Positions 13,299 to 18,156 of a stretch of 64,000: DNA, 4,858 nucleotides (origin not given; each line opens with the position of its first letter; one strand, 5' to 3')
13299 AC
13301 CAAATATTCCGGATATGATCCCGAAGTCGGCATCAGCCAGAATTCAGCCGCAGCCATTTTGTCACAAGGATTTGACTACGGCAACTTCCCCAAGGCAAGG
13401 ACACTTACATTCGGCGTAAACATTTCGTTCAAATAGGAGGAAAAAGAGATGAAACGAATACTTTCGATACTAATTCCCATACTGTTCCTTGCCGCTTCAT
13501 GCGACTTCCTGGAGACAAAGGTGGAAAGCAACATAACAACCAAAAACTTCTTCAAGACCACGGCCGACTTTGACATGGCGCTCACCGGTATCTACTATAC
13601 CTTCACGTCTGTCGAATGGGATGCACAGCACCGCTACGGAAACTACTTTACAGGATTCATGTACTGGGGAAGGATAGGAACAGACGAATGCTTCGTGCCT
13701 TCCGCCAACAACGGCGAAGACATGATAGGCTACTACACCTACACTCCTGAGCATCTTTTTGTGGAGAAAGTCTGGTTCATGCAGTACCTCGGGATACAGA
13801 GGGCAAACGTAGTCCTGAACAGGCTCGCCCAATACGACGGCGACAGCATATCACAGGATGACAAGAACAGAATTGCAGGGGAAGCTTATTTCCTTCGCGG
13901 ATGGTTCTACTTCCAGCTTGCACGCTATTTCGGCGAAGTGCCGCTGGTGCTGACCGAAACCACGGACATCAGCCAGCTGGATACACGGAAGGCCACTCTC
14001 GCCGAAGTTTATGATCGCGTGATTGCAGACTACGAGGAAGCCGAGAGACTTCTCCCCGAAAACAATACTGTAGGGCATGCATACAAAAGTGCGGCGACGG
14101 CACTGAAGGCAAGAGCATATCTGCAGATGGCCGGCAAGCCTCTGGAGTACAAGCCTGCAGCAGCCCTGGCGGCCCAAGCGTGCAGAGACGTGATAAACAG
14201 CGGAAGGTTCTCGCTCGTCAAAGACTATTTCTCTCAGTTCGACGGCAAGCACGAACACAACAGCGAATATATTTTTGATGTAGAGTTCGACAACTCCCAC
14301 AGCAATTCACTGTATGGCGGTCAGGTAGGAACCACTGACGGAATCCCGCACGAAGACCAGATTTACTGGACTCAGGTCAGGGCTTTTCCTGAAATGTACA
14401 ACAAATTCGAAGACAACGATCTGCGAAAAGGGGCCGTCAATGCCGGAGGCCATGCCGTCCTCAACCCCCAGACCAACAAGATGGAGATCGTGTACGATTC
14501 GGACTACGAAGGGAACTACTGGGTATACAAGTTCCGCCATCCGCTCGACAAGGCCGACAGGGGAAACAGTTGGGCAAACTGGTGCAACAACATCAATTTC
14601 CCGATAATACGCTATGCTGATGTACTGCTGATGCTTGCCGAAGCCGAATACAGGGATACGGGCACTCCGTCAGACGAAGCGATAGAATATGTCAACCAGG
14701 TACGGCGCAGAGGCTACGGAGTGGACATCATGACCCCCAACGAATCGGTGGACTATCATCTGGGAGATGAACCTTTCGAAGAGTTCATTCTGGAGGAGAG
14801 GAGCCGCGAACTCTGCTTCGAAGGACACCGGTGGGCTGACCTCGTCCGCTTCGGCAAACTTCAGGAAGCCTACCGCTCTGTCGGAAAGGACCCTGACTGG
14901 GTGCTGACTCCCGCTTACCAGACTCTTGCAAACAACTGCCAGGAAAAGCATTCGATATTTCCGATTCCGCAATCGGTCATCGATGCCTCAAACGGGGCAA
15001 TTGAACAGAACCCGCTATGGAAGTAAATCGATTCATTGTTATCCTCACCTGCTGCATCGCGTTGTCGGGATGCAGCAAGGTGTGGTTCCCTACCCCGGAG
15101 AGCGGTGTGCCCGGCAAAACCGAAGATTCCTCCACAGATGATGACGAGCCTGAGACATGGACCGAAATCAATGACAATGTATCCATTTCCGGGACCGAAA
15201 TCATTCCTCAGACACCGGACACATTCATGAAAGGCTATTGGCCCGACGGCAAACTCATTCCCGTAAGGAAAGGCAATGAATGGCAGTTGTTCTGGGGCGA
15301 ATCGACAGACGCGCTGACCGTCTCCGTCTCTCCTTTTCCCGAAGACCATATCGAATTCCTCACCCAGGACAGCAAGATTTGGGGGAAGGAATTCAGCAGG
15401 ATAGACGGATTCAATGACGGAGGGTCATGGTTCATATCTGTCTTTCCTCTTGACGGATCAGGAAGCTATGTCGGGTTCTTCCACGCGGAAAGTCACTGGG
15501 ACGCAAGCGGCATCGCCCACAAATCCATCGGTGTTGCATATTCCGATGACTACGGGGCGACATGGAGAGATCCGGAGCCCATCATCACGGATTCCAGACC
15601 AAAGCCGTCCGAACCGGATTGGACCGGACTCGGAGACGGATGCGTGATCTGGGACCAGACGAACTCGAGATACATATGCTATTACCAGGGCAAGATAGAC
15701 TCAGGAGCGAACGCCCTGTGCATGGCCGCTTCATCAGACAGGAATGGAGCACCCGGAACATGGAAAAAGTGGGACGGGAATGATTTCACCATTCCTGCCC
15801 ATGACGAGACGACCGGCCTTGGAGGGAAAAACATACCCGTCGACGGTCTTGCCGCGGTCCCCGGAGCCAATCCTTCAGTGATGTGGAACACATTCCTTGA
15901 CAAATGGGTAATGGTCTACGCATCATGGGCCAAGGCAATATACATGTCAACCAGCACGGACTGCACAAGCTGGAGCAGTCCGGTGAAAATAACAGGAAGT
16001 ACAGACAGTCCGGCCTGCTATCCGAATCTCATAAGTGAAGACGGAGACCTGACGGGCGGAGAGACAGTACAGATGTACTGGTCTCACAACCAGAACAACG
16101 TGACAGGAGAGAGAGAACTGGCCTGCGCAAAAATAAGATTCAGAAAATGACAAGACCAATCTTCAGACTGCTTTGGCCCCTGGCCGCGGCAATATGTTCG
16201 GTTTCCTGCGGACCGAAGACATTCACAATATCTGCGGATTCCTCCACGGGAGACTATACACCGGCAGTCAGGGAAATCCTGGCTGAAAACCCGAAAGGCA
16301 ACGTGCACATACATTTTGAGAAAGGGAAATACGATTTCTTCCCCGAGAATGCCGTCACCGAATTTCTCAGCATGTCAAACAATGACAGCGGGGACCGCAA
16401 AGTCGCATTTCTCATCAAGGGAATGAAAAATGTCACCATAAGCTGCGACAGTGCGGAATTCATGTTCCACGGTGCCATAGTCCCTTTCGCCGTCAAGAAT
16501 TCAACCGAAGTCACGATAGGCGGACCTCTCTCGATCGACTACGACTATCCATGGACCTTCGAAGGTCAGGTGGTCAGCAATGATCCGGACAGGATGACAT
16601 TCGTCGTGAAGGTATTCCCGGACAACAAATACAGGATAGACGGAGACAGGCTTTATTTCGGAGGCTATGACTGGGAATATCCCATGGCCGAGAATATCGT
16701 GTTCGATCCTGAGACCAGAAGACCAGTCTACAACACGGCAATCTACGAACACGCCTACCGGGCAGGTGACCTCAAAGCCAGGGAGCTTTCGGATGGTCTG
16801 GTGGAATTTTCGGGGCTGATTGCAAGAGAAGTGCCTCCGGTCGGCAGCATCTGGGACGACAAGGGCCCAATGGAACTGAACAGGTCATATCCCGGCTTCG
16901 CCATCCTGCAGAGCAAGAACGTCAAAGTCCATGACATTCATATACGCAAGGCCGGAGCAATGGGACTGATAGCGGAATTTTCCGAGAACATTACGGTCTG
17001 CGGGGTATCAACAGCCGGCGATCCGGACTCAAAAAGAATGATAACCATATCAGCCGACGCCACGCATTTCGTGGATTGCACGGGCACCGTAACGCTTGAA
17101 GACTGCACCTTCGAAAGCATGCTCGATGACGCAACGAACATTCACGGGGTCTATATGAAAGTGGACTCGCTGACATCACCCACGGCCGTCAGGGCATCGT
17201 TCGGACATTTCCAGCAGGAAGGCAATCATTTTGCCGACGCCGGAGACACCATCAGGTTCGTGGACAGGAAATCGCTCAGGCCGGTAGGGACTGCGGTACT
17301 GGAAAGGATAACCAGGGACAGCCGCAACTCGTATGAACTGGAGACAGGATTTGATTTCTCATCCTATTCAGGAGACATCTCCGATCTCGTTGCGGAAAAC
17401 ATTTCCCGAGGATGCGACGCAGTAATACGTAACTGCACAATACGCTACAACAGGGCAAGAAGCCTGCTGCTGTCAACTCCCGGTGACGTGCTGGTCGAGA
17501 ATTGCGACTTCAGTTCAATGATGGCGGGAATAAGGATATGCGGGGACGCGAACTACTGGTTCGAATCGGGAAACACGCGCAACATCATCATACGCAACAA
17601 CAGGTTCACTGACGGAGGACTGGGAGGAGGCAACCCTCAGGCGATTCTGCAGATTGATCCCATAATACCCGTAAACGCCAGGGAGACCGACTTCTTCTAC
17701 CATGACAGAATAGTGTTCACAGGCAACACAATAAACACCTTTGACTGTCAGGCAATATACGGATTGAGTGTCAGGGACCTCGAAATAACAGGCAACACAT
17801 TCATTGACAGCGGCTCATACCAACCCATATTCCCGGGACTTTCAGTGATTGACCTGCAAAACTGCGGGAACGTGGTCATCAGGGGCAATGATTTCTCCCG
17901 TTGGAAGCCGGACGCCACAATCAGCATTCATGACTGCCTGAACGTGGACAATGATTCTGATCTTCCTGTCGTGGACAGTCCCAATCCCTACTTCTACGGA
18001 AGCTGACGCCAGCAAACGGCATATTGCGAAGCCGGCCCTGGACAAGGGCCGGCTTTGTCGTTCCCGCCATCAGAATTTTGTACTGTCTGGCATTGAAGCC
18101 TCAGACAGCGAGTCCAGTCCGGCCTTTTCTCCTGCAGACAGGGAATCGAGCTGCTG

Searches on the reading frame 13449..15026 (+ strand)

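Call 19: search_protein_families(library=pfam, proteins=[window:13449-15026:+], max_evalue=0.001)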
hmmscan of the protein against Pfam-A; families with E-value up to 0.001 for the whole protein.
window:13449-15026:+ (525 aa): 2 families
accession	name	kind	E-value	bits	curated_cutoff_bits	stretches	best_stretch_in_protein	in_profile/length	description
PF07980.17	SusD_RagB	-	3e-35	122.8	23.1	1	332-524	109-297/297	SusD family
PF14322.12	SusD-like_3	-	3.7e-27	96.2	27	1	19-225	1-191/191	Starch-binding associating with outer membrane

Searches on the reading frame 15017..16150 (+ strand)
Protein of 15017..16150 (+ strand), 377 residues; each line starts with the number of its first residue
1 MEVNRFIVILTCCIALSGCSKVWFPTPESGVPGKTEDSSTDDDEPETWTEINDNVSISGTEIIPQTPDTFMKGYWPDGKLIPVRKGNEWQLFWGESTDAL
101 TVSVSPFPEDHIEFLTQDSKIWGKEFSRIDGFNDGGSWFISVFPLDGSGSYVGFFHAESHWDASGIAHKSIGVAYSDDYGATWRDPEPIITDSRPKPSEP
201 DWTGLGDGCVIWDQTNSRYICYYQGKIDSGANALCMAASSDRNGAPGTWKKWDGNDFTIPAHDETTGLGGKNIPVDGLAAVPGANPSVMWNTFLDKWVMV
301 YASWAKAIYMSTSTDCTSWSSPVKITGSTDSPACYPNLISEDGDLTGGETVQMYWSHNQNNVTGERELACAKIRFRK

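Call 19: search_protein_families(library=pfam, proteins=[window:15017-16150:+], max_evalue=0.001)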
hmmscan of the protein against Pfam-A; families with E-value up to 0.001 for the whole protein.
window:15017-16150:+ (377 aa): 2 families
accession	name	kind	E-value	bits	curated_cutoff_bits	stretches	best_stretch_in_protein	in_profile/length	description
PF13810.12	DUF4185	-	4.3e-06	26.6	39.5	1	159-340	114-285/309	Domain of unknown function (DUF4185)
PF13088.12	BNR_2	-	0.0008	19.3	31.4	0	164-324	75-203/277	BNR repeat-like domain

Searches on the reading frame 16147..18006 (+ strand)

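Call 19: search_protein_families(library=pfam, proteins=[window:16147-18006:+], max_evalue=0.001)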
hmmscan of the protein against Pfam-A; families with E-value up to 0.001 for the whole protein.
window:16147-18006:+ (619 aa): 3 families
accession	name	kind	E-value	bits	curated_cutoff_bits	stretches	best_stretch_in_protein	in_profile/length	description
PF23763.2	Beta-barrel_GLAA-B_I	-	4.1e-19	69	28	1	138-235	1-94/95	GLAA-B beta-barrel domain I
PF13229.12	Beta_helix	-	1.7e-12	47.7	25.9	1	421-585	7-136/158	Right handed beta helix region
PF23764.1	Beta-barrel_GLAA-B_II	-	1.9e-08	34.8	28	1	348-398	2-51/67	GLAA-B beta-barrel domain II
